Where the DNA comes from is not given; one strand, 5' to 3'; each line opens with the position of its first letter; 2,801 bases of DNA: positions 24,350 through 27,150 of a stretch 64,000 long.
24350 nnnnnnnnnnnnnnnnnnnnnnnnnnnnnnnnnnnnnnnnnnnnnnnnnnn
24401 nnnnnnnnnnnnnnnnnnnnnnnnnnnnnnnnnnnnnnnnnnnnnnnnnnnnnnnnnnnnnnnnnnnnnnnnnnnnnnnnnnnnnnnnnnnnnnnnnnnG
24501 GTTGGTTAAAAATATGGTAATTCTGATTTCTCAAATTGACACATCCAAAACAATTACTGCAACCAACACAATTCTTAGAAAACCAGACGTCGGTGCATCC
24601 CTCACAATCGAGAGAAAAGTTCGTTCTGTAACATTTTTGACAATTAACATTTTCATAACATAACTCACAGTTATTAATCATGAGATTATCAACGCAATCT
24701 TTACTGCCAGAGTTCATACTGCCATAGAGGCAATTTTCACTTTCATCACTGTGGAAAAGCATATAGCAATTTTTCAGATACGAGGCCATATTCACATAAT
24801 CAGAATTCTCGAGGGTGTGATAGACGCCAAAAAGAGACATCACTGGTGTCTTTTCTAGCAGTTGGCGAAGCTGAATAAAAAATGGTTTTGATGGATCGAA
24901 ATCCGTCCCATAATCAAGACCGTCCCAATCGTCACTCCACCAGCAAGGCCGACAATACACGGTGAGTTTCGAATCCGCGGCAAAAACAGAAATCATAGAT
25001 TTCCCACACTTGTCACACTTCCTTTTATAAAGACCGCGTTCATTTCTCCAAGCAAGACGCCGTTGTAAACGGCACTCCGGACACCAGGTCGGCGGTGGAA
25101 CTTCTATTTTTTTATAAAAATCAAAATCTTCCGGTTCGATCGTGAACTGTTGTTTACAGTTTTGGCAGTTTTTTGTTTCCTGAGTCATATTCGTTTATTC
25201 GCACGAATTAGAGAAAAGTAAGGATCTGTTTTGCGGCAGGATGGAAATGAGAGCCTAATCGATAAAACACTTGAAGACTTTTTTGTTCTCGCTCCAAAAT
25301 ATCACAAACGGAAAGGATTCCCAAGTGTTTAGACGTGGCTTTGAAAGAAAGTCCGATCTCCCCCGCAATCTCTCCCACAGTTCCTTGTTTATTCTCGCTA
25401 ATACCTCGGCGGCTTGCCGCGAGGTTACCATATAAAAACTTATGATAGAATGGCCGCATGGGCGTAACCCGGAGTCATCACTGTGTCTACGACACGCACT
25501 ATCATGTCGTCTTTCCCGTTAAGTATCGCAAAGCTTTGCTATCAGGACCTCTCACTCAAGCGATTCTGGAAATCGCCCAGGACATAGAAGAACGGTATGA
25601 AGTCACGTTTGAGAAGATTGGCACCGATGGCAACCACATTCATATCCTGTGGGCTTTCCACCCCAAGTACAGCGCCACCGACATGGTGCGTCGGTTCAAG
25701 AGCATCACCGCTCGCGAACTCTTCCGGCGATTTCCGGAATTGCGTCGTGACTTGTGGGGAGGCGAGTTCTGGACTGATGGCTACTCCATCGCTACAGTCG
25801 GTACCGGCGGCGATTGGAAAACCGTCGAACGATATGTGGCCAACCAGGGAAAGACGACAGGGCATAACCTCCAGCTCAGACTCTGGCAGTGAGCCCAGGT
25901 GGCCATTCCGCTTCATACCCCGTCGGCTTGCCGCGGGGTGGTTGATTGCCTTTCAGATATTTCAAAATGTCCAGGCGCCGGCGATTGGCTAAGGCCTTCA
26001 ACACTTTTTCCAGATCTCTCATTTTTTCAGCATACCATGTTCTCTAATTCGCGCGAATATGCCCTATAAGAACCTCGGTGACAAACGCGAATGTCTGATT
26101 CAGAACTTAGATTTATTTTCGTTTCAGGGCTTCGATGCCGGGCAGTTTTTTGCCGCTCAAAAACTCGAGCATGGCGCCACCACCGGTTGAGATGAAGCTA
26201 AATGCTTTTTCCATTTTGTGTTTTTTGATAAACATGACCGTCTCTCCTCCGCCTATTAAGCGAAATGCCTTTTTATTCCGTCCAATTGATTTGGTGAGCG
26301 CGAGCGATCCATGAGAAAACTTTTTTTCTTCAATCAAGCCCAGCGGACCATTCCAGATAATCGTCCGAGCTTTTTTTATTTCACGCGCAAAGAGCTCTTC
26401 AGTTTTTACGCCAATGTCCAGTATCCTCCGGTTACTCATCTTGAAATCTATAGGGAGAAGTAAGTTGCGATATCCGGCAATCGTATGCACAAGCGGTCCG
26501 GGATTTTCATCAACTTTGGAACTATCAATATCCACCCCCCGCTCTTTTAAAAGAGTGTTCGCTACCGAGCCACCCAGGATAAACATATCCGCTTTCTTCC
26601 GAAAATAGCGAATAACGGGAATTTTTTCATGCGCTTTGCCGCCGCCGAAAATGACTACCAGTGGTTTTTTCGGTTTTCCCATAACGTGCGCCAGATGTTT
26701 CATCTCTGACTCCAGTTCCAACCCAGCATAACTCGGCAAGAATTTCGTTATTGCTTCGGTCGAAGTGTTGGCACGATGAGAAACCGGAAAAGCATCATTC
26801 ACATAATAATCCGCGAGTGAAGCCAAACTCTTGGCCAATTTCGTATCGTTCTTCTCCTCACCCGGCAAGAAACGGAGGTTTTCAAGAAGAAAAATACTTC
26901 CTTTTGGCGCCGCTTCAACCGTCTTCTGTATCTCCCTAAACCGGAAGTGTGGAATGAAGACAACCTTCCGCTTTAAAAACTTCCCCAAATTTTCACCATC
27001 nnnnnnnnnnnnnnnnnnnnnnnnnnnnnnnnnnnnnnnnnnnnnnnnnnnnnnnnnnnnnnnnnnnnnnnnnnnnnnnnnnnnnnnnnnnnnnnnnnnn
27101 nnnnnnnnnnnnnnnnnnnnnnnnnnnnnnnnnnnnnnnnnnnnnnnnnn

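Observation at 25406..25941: IS200/IS605 (TnpA-only) insertion splits one of the two arsR copies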

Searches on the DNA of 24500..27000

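Call 10: search_rna_families(source=window, start=24500, end=27000, threshold=evalue, max_evalue=1)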
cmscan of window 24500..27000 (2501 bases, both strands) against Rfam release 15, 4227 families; matches with E-value up to 1: 0.
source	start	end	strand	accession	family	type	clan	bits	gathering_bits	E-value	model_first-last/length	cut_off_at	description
